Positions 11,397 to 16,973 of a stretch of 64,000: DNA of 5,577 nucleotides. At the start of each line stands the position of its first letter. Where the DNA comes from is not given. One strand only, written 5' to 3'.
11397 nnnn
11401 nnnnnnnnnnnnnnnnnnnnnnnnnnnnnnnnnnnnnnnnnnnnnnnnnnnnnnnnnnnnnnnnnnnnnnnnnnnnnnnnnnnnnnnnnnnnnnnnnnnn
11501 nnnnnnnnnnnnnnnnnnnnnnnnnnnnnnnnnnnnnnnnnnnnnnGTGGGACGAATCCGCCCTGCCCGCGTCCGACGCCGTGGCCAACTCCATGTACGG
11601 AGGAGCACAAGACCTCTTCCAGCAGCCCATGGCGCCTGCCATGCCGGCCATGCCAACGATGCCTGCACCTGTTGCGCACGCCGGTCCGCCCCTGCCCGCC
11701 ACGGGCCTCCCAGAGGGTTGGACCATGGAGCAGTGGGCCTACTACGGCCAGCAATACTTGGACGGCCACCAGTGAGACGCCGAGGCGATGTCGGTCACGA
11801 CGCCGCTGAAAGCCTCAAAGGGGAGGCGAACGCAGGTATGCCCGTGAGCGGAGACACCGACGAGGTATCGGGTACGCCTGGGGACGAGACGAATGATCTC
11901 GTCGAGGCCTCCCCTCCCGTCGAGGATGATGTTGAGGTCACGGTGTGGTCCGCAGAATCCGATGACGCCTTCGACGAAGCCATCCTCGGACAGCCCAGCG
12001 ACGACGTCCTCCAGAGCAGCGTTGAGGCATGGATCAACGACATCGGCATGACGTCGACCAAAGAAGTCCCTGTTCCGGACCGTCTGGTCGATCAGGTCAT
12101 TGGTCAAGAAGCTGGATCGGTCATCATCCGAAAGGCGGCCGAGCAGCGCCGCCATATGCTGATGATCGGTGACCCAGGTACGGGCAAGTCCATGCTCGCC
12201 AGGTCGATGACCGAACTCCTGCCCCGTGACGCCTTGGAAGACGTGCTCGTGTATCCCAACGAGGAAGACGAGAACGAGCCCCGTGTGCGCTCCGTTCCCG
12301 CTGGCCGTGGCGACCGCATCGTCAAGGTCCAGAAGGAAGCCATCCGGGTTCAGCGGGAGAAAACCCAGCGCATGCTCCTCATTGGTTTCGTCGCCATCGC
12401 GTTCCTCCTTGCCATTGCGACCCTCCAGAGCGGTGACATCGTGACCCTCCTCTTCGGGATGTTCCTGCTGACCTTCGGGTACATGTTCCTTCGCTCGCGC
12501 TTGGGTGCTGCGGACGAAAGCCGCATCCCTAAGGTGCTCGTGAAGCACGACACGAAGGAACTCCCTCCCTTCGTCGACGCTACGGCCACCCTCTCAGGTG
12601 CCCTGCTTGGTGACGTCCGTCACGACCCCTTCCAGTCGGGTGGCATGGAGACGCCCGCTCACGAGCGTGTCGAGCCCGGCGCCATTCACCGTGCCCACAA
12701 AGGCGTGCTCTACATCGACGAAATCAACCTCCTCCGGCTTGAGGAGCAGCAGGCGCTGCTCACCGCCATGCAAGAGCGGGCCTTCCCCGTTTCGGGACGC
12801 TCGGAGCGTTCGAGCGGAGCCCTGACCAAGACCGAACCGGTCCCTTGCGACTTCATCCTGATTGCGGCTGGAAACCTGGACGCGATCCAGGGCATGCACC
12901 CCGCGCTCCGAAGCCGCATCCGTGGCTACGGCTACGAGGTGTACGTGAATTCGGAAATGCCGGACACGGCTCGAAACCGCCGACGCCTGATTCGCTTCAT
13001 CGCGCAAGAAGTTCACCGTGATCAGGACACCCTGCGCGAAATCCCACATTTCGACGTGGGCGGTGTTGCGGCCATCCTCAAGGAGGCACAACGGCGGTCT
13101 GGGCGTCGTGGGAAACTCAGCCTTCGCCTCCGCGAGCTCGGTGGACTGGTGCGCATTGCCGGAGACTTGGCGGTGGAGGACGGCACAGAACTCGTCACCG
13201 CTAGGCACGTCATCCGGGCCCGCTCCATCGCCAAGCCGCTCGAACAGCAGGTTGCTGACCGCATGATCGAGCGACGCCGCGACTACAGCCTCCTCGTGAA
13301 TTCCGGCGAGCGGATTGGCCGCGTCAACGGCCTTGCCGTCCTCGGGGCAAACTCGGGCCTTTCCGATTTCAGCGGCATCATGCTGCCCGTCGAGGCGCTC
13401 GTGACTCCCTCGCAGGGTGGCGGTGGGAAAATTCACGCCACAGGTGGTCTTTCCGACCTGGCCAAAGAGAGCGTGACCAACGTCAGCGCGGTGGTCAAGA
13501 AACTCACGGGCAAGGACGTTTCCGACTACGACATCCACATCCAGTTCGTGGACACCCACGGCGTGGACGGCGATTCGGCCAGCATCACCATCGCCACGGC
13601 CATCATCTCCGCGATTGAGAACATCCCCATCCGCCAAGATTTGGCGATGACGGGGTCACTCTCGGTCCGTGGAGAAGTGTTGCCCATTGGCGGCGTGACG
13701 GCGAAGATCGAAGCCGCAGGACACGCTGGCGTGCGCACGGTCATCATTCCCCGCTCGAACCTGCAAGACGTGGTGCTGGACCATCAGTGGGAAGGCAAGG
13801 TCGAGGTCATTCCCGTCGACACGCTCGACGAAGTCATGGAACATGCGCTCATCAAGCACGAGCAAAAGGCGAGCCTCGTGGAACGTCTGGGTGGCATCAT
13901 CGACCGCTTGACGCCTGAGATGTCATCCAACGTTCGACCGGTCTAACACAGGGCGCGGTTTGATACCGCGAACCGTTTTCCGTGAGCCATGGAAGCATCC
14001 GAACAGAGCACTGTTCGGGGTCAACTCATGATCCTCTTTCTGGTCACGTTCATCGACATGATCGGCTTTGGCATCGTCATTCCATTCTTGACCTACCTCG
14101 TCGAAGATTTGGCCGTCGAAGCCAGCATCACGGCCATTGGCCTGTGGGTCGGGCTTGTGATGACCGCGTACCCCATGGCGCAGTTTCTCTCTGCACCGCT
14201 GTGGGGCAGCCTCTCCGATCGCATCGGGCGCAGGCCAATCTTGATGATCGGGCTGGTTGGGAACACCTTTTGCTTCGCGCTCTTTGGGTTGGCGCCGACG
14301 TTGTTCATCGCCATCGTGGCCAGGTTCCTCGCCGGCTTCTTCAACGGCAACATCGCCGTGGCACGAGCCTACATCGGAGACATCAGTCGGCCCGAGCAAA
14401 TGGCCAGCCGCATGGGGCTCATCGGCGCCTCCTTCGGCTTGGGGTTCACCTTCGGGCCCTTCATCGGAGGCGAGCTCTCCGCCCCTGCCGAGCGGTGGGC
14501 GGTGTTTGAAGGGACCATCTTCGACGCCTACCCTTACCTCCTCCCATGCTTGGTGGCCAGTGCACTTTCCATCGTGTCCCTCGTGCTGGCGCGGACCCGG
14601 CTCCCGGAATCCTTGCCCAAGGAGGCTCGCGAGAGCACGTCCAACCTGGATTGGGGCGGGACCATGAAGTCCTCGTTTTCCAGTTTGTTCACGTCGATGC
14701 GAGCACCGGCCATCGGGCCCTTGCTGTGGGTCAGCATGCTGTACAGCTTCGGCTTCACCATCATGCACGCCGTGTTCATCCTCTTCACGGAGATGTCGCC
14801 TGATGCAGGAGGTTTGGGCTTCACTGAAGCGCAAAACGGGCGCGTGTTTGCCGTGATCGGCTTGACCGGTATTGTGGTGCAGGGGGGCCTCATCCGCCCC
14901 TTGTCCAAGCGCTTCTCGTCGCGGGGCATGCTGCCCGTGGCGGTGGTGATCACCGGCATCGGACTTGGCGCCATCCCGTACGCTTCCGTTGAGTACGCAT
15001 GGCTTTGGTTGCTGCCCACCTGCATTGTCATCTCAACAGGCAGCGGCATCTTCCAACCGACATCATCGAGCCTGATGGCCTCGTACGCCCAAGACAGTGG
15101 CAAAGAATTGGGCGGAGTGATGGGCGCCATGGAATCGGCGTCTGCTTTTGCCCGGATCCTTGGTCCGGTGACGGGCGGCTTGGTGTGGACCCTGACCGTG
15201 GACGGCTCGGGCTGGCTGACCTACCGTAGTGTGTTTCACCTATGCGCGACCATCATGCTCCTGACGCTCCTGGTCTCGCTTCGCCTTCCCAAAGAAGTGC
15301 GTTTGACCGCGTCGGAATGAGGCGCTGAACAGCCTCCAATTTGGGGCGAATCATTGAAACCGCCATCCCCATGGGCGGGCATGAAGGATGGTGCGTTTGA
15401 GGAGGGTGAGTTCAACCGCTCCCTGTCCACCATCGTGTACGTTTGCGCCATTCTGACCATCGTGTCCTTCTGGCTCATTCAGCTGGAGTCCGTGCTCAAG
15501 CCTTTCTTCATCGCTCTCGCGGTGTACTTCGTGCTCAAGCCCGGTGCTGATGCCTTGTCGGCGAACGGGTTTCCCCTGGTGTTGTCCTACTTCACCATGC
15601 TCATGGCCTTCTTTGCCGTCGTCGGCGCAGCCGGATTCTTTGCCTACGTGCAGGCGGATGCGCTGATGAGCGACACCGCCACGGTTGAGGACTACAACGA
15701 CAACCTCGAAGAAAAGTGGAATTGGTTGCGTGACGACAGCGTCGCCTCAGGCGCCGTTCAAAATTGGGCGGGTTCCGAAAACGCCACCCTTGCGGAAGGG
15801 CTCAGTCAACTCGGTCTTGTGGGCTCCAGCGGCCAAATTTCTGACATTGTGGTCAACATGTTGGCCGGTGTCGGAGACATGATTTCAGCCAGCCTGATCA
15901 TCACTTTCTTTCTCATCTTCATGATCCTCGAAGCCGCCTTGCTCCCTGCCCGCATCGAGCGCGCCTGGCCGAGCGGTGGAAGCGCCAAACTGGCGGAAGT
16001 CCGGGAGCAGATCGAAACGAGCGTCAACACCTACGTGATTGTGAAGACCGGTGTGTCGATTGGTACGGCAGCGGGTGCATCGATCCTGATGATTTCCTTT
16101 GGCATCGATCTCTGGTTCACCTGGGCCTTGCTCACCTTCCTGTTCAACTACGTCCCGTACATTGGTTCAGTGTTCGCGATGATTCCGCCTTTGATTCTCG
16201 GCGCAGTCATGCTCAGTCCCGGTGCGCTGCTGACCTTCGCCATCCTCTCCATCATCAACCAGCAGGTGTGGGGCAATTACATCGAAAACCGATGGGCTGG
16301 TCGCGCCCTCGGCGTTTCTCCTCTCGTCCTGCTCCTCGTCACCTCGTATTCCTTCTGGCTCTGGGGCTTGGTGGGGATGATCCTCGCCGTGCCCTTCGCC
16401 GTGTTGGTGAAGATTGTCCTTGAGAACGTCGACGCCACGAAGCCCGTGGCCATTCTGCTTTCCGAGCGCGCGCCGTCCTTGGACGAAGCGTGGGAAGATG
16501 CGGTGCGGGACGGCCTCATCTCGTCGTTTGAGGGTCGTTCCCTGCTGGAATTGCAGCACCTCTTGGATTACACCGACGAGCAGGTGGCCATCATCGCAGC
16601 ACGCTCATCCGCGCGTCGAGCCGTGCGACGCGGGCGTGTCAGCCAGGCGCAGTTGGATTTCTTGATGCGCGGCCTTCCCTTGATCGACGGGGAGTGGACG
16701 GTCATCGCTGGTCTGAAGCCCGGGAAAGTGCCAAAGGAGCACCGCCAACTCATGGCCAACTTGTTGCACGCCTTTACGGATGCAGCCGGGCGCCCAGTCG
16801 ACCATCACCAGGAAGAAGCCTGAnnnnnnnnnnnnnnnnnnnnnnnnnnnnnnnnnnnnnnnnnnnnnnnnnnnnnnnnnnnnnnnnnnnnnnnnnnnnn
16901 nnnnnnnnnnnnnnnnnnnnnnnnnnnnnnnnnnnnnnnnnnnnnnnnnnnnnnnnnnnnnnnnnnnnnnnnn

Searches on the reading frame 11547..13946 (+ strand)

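Call 29: search_protein_families(library=pfam, proteins=[window:11547-13946:+], max_evalue=0.00001)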
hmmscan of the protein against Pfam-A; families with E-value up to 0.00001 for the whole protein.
window:11547-13946:+ (799 aa): 7 families
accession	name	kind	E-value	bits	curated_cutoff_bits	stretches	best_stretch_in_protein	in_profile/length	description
PF05362.19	Lon_C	-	9e-34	117.3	21.1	1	587-769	24-204/205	Lon protease (S16) C-terminal proteolytic domain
PF01078.27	Mg_chelatase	-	1.3e-14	54.5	20.3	1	182-232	3-53/207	Magnesium chelatase, subunit ChlI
PF00158.32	Sigma54_activat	-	1.7e-11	44.5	20.2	1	369-420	79-129/168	Sigma-54 interaction domain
PF07728.20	AAA_5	-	6e-11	43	22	0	372-457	52-138/139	AAA domain (dynein-related subfamily)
PF20436.4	LonB_AAA-LID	-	1.4e-09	38.2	22.4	1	501-558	1-58/65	Archaeal LonB, AAA+ ATPase LID domain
PF00493.29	MCM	-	3.6e-08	33.2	23.3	0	375-411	112-148/224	MCM P-loop domain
PF13541.12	ChlI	-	7.2e-08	32.8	27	1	627-738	10-121/121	Subunit ChlI of Mg-chelatase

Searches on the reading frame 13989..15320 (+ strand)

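Call 29: search_protein_families(library=pfam, proteins=[window:13989-15320:+], max_evalue=0.00001)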
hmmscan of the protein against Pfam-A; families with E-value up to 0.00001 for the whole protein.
window:13989-15320:+ (443 aa): 3 families
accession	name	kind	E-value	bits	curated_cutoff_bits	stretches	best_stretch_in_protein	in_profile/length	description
PF07690.21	MFS_1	-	1.9e-42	145.9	33.4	1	16-393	1-347/347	Major Facilitator Superfamily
PF00083.30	Sugar_tr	-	9.1e-08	31.8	22.3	0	52-161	46-155/452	Sugar (and other) transporter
PF12832.13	MFS_1_like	-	7.6e-07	28.9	25.2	0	12-161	213-359/373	MFS_1 like family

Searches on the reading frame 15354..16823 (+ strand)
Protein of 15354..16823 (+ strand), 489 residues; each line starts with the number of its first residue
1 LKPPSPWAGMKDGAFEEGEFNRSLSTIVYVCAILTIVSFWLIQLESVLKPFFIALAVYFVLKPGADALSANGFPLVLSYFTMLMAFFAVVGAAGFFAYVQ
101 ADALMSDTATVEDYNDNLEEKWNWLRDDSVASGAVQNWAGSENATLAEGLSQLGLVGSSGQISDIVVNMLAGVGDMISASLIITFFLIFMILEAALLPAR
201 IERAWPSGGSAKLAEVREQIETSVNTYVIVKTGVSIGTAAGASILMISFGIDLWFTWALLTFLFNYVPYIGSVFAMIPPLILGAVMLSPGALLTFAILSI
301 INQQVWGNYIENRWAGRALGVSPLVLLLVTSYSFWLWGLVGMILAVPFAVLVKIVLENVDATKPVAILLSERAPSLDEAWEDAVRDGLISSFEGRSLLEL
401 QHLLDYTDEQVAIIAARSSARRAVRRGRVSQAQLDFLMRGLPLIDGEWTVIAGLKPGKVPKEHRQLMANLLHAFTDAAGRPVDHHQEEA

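Call 29: search_protein_families(library=pfam, proteins=[window:15354-16823:+], max_evalue=0.00001)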
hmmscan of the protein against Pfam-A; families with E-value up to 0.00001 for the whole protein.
window:15354-16823:+ (489 aa): 1 family
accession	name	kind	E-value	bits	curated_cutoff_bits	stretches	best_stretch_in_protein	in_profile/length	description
PF01594.21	AI-2E_transport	-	5.3e-41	141.3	34.3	1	27-358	3-325/327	AI-2E family transporter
